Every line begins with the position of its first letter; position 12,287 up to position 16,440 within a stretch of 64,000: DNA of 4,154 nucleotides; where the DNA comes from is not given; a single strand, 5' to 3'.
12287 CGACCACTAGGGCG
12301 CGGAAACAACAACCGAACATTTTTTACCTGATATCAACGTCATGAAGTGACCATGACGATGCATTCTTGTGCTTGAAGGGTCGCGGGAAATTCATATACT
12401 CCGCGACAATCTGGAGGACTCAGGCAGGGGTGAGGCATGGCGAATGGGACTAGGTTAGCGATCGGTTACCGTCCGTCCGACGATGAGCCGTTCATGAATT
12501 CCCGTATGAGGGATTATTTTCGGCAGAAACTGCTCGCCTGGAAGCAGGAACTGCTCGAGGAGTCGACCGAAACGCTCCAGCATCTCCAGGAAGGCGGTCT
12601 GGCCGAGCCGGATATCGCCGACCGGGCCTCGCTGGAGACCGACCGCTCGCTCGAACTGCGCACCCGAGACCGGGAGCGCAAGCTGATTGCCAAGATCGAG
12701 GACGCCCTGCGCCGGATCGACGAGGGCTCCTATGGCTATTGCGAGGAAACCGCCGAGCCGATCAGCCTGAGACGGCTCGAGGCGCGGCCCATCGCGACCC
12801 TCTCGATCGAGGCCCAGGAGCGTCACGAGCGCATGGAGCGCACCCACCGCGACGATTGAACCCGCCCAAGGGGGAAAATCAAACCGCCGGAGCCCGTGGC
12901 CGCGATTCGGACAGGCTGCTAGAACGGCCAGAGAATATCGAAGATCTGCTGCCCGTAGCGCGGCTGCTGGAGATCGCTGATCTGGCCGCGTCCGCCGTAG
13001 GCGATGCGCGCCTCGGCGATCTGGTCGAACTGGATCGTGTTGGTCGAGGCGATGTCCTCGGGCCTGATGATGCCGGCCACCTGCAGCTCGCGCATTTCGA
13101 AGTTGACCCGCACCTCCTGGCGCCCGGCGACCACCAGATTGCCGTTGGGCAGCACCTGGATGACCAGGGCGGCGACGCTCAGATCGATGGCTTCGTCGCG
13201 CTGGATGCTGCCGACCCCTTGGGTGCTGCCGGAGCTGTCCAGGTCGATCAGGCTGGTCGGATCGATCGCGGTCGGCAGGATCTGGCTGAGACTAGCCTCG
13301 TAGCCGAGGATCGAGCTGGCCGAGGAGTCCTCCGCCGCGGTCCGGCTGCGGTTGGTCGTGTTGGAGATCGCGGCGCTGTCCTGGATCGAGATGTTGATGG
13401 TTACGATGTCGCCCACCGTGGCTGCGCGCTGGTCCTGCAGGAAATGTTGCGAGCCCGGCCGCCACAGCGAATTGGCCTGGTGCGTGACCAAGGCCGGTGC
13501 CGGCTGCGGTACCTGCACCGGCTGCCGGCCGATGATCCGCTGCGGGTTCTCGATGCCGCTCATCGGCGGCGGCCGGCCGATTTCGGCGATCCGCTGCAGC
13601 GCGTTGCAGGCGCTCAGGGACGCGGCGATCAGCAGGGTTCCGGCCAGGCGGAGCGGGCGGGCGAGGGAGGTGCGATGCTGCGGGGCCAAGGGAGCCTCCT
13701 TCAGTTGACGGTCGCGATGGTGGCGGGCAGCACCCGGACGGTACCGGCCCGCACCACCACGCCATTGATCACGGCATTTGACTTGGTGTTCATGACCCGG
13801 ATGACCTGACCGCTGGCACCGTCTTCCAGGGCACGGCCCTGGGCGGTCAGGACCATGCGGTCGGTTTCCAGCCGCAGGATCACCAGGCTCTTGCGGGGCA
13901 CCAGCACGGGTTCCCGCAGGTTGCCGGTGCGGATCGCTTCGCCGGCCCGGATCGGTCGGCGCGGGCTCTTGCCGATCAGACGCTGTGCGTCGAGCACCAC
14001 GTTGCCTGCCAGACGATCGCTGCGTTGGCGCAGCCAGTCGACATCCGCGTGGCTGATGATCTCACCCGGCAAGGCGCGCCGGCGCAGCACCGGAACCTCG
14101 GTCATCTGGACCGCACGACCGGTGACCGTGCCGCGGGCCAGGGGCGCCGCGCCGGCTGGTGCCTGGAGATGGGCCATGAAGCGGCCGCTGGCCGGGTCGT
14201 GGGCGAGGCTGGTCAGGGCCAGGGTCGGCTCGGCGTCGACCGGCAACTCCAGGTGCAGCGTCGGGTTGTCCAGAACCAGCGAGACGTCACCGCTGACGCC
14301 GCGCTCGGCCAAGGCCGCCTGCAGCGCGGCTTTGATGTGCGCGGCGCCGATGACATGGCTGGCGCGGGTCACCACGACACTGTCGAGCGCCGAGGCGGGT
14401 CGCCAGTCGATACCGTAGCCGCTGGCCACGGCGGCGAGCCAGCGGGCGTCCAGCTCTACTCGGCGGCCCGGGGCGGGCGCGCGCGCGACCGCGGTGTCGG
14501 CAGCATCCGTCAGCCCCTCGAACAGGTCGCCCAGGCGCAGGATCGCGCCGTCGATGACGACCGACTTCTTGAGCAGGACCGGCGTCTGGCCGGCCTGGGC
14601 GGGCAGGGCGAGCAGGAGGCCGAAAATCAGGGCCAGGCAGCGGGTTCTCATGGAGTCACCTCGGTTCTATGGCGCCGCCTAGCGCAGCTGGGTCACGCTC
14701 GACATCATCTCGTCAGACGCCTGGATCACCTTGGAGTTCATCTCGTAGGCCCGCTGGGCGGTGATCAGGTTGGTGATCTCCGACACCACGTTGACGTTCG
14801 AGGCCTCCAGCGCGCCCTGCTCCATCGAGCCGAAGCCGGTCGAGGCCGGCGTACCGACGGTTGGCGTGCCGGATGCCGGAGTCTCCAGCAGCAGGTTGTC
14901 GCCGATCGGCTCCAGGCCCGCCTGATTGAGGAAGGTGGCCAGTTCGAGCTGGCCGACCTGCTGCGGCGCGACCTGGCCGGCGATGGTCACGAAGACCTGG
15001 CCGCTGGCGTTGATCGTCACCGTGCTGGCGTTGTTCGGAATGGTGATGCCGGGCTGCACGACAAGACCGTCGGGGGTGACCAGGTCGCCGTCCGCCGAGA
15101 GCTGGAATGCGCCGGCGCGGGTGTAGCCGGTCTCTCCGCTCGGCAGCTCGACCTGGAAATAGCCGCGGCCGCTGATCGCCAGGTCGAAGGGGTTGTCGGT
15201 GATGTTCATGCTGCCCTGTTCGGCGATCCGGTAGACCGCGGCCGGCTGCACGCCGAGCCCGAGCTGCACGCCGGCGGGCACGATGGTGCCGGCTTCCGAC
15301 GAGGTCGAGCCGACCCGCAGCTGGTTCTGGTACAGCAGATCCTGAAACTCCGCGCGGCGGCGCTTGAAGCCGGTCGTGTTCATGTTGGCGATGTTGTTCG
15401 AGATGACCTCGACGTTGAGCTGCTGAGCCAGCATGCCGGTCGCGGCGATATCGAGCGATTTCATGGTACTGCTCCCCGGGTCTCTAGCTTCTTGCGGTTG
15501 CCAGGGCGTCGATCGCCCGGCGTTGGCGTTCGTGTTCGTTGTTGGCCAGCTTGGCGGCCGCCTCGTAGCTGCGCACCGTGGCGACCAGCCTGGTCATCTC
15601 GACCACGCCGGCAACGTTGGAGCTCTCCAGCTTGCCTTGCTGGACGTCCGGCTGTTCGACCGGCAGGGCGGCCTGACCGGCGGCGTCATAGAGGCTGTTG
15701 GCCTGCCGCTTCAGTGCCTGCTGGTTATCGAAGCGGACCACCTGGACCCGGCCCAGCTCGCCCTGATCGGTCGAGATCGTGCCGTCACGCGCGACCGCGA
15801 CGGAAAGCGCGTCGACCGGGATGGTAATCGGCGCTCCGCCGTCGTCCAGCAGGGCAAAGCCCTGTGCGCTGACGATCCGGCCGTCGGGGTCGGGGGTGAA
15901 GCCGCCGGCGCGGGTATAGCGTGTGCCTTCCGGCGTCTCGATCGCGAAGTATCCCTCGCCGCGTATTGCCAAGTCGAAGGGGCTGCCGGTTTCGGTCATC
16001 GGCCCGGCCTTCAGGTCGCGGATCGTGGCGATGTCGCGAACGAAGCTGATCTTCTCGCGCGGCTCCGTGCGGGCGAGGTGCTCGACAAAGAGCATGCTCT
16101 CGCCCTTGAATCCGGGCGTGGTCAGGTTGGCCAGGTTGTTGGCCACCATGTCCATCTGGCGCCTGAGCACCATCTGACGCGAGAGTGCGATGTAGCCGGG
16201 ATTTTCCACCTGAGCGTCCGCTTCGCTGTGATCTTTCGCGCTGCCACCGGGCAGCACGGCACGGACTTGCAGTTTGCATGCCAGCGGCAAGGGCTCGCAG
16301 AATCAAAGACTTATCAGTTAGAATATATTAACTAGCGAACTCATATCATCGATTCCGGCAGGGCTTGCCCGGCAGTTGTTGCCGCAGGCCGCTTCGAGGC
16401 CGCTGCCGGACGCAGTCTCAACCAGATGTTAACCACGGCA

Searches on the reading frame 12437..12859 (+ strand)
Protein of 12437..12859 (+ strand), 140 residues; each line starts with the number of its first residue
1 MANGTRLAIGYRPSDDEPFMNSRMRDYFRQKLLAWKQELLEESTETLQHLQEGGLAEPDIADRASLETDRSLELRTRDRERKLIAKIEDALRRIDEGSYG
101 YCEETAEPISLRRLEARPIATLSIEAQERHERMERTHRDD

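Call 8: search_protein_families(library=pfam, proteins=[window:12437-12859:+])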
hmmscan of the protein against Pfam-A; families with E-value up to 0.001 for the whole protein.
window:12437-12859:+ (140 aa): 2 families
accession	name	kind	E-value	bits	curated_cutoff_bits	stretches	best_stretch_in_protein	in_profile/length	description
PF21157.2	DksA_N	-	1e-30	106.2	27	1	25-94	2-71/71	DnaK suppressor protein DksA, N-terminal domain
PF01258.23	zf-dskA_traR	-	4.6e-10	39.8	24.9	1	97-132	1-36/36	Prokaryotic dksA/traR C4-type zinc finger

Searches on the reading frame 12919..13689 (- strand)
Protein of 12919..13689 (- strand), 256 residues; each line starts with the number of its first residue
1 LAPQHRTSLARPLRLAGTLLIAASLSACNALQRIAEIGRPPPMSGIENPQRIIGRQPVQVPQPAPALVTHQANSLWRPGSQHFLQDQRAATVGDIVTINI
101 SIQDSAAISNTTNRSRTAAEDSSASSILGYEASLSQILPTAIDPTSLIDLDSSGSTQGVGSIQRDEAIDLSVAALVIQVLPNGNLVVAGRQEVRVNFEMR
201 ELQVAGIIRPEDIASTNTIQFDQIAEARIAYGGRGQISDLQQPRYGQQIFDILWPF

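Call 8: search_protein_families(library=pfam, proteins=[window:12919-13689:-])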
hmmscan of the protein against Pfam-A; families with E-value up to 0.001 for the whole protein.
window:12919-13689:- (256 aa): 1 family
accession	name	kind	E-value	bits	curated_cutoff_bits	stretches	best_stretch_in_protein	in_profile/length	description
PF02107.21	FlgH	-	3.1e-56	190.1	27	1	70-255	2-172/172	Flagellar L-ring protein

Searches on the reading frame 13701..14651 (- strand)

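Call 8: search_protein_families(library=pfam, proteins=[window:13701-14651:-])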
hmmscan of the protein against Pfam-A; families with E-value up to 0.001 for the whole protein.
window:13701-14651:- (316 aa): 2 families
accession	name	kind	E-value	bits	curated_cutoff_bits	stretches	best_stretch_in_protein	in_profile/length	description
PF13144.11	ChapFlgA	-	7.4e-28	97.5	23.8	1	185-307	2-122/122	Chaperone for flagella basal body P-ring formation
PF08666.17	SAF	-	1.2e-06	29.4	21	1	185-246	2-63/63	SAF domain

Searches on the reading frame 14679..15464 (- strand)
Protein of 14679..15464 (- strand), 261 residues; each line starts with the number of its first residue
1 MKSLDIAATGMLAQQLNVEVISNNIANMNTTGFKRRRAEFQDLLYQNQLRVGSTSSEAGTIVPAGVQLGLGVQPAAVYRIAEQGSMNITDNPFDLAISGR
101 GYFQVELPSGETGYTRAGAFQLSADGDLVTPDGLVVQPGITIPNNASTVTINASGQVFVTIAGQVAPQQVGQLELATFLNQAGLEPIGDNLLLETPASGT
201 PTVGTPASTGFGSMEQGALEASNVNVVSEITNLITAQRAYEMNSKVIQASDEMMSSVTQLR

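Call 8: search_protein_families(library=pfam, proteins=[window:14679-15464:-])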
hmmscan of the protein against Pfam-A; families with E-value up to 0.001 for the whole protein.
window:14679-15464:- (261 aa): 3 families
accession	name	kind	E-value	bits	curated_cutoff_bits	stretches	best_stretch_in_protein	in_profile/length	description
PF22692.1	LlgE_F_G_D1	-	2.1e-27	95.5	27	1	96-159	1-64/64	Flagellar hook protein FlgE/F/G D1 domain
PF06429.18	Flg_bbr_C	-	7e-22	77.1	23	1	216-260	2-46/46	Flagellar basal body rod FlgEFG protein C-terminal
PF00460.25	Flg_bb_rod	-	1.1e-11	44.9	20.7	1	4-34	1-31/31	Flagella basal body rod protein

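Call 57: search_solved_structures(query=window:14679-15464:-, max_evalue=1, show_alignments=0)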
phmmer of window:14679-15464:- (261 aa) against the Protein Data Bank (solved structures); distinct sequences matched with E-value up to 1: 25.
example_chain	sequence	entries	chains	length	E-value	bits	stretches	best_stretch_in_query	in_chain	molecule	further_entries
5wrh_A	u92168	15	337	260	8.5e-80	271.2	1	2-260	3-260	Flagellar basal-body rod protein FlgG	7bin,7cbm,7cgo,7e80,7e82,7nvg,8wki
6jzr_A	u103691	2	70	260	1.3e-78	267.2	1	2-260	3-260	Flagellar basal-body rod protein FlgG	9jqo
8z5u_A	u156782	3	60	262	3.1e-68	233.3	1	4-259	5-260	Flagellar basal-body rod protein FlgG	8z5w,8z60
9yee_Ba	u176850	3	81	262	9.7e-65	221.9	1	4-259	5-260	Flagellar basal-body rod protein FlgG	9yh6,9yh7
6jf2_A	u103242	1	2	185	1.1e-49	172.7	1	51-226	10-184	Flagellar basal-body rod protein FlgG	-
5jxl_A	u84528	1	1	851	3.4e-36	128.5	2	1-151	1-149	flagellar hook protein FlgE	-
6jzt_A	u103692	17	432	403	2.9e-27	99.3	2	144-261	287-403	Flagellar hook protein FlgE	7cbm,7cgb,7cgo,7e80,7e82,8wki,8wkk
3a69_A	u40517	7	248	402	3.5e-27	99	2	144-261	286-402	Flagellar hook protein flgE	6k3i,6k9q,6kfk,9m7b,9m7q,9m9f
9yee_Ce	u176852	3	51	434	6.4e-24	88.3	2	7-133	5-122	Flagellar hook protein FlgE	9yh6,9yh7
8z5u_D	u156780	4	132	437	3.6e-23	85.9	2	7-133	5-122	Flagellar hook protein FlgE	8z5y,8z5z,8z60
5npy_A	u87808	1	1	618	3.7e-17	66.2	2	155-259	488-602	Flagellar basal body protein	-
8z5s_m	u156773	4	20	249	2.3e-14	57.1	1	5-257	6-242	Flagellar basal-body rod protein FlgF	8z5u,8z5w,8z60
9yee_Ca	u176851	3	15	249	3.6e-13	53.2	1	5-255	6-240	Flagellar basal-body rod protein FlgF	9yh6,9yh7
7bin_b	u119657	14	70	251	2.8e-12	50.3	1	8-259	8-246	Flagellar basal-body rod protein FlgF | Flagellar basal body protein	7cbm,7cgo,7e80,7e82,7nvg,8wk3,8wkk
12du_W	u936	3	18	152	8.6e-12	48.7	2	210-257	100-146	Flagellar basal-body rod protein FlgC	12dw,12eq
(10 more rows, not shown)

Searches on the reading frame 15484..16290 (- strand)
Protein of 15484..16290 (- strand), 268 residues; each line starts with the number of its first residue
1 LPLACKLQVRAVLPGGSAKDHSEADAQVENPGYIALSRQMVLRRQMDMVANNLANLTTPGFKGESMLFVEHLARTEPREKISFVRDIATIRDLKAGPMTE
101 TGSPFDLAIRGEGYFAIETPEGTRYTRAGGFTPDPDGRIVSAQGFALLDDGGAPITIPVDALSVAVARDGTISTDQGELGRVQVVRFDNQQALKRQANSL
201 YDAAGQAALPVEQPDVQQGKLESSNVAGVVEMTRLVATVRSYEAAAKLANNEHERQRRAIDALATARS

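Call 8: search_protein_families(library=pfam, proteins=[window:15484-16290:-])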
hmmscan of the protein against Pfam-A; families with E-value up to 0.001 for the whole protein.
window:15484-16290:- (268 aa): 3 families
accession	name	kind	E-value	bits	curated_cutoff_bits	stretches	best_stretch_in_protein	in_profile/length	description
PF22692.1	LlgE_F_G_D1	-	1.6e-17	63.8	27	1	108-173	1-63/64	Flagellar hook protein FlgE/F/G D1 domain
PF06429.18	Flg_bbr_C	-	3.7e-10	39.6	23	1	217-260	1-44/46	Flagellar basal body rod FlgEFG protein C-terminal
PF00460.25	Flg_bb_rod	-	3e-08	33.9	20.7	1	33-62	2-31/31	Flagella basal body rod protein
